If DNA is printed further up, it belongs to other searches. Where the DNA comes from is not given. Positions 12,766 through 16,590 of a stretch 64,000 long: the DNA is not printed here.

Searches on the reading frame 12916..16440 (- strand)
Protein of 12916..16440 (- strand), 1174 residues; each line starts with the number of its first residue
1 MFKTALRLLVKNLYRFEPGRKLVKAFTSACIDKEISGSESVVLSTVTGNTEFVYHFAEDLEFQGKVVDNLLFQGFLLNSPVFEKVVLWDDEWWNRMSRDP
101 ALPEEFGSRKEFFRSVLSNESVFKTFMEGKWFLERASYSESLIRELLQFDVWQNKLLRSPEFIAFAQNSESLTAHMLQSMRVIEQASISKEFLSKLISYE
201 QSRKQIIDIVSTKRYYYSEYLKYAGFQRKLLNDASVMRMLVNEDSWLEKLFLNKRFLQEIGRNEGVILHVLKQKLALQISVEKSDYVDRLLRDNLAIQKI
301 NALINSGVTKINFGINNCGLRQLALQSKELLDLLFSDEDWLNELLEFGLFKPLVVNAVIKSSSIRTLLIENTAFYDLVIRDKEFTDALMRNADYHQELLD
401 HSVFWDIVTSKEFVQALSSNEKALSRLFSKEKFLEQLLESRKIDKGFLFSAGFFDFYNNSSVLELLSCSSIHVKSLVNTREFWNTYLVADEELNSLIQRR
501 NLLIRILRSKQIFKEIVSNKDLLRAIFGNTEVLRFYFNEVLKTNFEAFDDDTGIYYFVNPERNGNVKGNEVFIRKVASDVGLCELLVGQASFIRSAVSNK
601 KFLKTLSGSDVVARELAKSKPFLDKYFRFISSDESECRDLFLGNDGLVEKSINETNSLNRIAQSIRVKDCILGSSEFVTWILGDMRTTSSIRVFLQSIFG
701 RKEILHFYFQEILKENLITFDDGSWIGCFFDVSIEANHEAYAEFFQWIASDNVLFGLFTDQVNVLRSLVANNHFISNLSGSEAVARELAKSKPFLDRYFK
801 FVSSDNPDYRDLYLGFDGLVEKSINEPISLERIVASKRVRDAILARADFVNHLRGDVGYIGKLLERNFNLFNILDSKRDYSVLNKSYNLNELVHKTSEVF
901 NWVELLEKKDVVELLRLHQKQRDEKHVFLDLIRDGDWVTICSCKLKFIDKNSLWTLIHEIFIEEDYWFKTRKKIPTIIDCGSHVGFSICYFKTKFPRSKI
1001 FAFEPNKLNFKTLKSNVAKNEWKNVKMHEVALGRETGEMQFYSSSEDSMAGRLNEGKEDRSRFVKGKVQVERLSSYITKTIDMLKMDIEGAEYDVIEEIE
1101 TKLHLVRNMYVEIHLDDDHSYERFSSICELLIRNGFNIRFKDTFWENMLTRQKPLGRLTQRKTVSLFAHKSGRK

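Call 60: search_protein_families(library=pfam, proteins=[window:12916-16440:-], max_evalue=0.00001)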
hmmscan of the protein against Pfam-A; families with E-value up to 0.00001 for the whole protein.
window:12916-16440:- (1174 aa): 1 family
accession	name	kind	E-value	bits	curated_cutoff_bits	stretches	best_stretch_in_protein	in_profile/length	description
PF05050.19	Methyltransf_21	-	1.1e-15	58.6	22.7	1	979-1137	1-172/173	Methyltransferase FkbM domain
